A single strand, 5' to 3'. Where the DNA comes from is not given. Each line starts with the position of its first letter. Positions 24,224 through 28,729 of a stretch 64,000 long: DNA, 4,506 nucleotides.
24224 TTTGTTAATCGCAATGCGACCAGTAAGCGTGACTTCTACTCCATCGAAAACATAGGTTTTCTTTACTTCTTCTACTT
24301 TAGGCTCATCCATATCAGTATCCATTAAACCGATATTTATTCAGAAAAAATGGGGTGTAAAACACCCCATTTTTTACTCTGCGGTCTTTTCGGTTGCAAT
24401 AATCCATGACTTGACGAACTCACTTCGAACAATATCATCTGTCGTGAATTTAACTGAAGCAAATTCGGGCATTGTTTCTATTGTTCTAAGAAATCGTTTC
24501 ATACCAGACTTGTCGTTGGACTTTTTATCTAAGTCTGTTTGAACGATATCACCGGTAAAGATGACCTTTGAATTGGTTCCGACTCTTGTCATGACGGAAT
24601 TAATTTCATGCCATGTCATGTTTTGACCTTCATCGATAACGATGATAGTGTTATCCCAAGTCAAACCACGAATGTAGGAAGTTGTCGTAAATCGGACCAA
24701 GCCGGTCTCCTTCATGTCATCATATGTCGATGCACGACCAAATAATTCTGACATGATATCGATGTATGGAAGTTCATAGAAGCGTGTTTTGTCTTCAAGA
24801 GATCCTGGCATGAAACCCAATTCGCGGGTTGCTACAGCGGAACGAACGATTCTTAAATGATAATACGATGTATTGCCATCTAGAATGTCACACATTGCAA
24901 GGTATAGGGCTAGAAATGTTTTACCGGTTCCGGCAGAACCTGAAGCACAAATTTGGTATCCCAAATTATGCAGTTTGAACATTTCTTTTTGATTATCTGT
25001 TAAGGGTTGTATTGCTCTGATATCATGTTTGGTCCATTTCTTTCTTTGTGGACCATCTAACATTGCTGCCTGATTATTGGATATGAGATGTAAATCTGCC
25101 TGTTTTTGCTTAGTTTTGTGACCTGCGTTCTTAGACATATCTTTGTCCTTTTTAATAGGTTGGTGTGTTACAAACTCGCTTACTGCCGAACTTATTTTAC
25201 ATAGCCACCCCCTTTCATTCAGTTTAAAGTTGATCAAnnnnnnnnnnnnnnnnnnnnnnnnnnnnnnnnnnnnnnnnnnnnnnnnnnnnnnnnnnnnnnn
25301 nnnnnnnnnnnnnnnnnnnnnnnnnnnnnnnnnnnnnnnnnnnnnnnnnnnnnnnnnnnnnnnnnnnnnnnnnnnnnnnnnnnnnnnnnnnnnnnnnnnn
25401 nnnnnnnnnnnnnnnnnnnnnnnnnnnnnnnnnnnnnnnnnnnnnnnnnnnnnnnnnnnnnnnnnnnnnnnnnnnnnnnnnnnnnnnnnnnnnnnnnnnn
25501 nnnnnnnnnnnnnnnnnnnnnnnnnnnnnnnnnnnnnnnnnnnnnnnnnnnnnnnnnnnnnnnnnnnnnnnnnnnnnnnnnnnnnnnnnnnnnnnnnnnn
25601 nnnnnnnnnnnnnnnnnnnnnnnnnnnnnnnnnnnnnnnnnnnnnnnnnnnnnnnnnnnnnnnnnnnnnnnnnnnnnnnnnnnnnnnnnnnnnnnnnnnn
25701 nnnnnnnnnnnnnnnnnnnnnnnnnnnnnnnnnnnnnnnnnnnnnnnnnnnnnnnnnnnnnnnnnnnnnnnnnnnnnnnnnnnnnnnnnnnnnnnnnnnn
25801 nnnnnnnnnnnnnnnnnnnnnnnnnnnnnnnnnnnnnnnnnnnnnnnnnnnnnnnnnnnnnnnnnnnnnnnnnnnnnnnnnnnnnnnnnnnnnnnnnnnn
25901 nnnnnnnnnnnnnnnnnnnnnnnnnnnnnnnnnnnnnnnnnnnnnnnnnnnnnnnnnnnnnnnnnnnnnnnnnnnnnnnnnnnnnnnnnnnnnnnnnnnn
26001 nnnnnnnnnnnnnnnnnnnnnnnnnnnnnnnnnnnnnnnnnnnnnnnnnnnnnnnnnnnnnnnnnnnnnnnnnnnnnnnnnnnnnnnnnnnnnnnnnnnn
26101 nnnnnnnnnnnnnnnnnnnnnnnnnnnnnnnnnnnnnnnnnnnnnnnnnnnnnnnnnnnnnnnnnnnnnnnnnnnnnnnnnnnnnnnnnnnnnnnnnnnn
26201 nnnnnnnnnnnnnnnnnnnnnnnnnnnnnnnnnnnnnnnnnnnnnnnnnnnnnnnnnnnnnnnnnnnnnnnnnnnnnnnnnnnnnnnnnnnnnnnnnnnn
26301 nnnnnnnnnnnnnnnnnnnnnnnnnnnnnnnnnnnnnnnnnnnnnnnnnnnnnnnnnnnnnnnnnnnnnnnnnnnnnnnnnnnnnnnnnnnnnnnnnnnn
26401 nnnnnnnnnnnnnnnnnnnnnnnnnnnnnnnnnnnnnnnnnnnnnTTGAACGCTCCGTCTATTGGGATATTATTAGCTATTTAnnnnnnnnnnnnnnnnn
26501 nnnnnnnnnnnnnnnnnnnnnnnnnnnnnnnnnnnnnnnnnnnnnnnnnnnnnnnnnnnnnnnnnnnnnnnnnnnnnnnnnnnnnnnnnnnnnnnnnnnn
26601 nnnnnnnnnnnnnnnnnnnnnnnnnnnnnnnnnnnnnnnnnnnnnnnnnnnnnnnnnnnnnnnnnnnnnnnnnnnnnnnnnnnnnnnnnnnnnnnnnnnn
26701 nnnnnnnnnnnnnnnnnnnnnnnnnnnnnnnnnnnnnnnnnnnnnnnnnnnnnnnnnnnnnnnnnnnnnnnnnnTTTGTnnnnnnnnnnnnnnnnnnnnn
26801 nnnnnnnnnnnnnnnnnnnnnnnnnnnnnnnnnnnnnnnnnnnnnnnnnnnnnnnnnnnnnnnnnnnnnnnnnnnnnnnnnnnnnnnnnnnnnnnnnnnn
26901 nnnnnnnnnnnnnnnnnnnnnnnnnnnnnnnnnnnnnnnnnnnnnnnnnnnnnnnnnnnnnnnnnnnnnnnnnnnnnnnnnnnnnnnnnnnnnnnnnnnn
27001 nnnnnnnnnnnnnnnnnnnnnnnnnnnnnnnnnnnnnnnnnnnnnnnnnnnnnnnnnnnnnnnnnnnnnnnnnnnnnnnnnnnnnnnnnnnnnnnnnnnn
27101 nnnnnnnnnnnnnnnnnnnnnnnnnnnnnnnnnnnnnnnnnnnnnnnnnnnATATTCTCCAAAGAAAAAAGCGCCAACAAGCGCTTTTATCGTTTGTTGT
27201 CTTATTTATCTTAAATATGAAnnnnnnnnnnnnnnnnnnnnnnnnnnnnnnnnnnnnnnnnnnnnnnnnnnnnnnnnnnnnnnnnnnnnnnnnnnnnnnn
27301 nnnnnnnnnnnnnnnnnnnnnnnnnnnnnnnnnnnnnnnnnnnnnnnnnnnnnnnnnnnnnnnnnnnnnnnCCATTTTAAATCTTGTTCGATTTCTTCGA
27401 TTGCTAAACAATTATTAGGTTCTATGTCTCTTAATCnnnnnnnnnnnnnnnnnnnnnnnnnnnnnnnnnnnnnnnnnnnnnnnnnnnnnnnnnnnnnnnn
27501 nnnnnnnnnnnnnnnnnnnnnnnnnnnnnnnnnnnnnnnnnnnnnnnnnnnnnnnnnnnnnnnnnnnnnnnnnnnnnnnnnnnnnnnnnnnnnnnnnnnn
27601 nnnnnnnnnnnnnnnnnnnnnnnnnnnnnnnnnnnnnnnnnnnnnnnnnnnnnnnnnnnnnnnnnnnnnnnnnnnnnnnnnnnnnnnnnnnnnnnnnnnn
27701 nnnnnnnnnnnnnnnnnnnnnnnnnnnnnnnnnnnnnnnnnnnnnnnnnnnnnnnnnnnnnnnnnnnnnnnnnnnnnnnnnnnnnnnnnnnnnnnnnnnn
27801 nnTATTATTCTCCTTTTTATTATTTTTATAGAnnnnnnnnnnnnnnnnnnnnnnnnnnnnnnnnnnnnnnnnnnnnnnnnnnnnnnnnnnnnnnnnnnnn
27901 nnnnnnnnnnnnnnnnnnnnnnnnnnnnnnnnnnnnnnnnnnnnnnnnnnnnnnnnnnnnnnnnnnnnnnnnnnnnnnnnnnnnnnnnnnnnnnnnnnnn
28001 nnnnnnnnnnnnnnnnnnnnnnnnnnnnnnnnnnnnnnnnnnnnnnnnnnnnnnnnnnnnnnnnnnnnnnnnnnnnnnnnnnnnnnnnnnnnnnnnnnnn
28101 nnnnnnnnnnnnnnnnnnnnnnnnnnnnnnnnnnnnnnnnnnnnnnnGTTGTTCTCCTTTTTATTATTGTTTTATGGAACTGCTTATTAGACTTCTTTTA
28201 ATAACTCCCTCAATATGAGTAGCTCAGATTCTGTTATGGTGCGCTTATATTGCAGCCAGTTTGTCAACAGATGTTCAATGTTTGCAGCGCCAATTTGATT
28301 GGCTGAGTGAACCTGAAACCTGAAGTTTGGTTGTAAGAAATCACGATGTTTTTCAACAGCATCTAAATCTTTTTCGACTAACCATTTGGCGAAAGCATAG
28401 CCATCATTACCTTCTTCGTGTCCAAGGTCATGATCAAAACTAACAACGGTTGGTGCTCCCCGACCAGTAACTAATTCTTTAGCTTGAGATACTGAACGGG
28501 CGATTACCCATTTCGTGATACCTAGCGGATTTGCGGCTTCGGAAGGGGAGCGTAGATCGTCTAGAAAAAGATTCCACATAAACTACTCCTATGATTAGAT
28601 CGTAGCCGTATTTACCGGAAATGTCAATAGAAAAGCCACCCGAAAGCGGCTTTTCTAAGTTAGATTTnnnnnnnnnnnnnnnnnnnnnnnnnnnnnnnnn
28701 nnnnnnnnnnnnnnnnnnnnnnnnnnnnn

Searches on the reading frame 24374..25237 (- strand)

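Call 38: search_protein_families(library=ncbifam, proteins=[window:24374-25237:-], max_evalue=0.001)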
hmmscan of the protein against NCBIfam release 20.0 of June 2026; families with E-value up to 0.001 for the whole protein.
window:24374-25237:- (287 aa): 2 families
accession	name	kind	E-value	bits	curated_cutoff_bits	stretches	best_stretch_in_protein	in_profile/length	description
NF007827.1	PRK10536.1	equivalog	6.3e-30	104.4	380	1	36-278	11-249/253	phosphate starvation-inducible protein PhoH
NF053827.1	RNA5-3helPhoH2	equivalog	2.2e-16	59.9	680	1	97-266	241-409/427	RNA 5'-3' helicase PhoH2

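Call 92: search_protein_families(library=phrogs, proteins=[window:24374-25237:-], max_evalue=0.001)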
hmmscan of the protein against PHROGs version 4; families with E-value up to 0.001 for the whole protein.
window:24374-25237:- (287 aa): 6 families
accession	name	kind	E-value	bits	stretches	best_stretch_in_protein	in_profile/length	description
phrog_170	-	other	5.7e-79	266.8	1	26-285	34-280/323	PhoH-like phosphate starvation-inducible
phrog_2765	-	other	6.8e-34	118.5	1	58-273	213-434/443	PhoH-like phosphate starvation-inducible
phrog_32482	-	other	9.5e-12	45.3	1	124-280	424-581/589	PhoH-like phosphate starvation-inducible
phrog_2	-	head and packaging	1e-05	25.5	1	43-229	250-400/807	terminase large subunit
phrog_168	-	DNA, RNA and nucleotide metabolism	2.3e-05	25.2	1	93-228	42-136/314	clamp loader of DNA polymerase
phrog_979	-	head and packaging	0.00019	21.3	0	29-129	106-202/642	terminase large subunit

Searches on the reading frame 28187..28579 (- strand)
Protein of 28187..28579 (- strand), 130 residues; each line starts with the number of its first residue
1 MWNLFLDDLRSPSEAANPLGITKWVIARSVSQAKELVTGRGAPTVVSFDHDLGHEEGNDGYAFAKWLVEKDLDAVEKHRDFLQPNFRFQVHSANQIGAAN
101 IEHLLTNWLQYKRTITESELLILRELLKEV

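Call 3: search_protein_families(library=pfam, proteins=[window:28187-28579:-], max_evalue=0.01)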
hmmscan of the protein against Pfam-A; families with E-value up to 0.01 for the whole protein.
window:28187-28579:- (130 aa): 1 family
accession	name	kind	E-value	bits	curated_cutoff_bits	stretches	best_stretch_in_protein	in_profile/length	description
PF20274.4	cREC_REC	-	6.3e-22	78.5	27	1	2-107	1-88/88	Cyclic-phosphate processing Receiver domain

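Call 38: search_protein_families(library=ncbifam, proteins=[window:28187-28579:-], max_evalue=0.001)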
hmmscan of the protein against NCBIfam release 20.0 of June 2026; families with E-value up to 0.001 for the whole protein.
window:28187-28579:- (130 aa): 0 families

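Call 86: find_related_loci(query=A3, collection=metagenome_contigs, flank=5000)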
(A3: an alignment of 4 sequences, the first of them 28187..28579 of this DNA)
Query A3 (130 aa) in metagenome_contigs; peptide patterns used: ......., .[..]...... (x = any residue, [..] = any of these).
599 stretches matched a pattern (row limit reached: there are more); 308 encode a relative of the query (tblastn E <= 1e-3); the best 80 are kept; 80 distinct loci.
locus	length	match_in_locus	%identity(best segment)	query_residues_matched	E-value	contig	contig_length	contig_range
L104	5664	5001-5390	100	1-130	3e-86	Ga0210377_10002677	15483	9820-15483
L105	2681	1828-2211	73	1-128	3e-64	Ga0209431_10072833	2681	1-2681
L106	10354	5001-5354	45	4-113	3e-24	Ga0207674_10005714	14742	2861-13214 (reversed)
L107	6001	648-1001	45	4-113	3e-24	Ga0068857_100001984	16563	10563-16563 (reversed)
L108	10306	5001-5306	43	1-112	5e-24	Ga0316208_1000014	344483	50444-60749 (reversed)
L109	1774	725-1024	42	2-113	8e-24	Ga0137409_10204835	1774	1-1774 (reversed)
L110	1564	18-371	42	4-113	3e-23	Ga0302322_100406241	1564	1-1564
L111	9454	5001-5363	42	1-113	1e-22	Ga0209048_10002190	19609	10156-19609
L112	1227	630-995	42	4-112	1e-22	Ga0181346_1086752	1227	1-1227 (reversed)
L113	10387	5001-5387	41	1-112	2e-22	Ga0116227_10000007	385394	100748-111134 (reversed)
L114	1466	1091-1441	43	4-112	2e-22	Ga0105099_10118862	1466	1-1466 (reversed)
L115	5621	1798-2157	43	1-112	3e-22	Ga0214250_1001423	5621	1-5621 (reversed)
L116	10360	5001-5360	43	1-112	3e-22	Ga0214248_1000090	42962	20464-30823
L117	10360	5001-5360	43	1-112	3e-22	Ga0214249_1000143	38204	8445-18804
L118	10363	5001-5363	42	1-113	3e-22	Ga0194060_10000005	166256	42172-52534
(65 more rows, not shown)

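Call 87: find_related_loci(query=A3, collection=viral_contigs, flank=5000)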
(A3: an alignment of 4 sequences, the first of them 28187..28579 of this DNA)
Query A3 (130 aa) in viral_contigs; peptide patterns used: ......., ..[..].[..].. (x = any residue, [..] = any of these).
116 stretches matched a pattern; 1 encode a relative of the query (tblastn E <= 1e-3); 1 distinct loci.
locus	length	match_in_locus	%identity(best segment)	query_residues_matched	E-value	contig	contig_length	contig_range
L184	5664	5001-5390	100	1-130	4e-88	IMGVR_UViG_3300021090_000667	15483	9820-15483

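Call 92: search_protein_families(library=phrogs, proteins=[window:28187-28579:-], max_evalue=0.001)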
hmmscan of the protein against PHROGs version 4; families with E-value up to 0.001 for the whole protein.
window:28187-28579:- (130 aa): 1 family
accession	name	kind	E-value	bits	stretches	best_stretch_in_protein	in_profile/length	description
phrog_1479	-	unknown function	7e-22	79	1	2-112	6-107/124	-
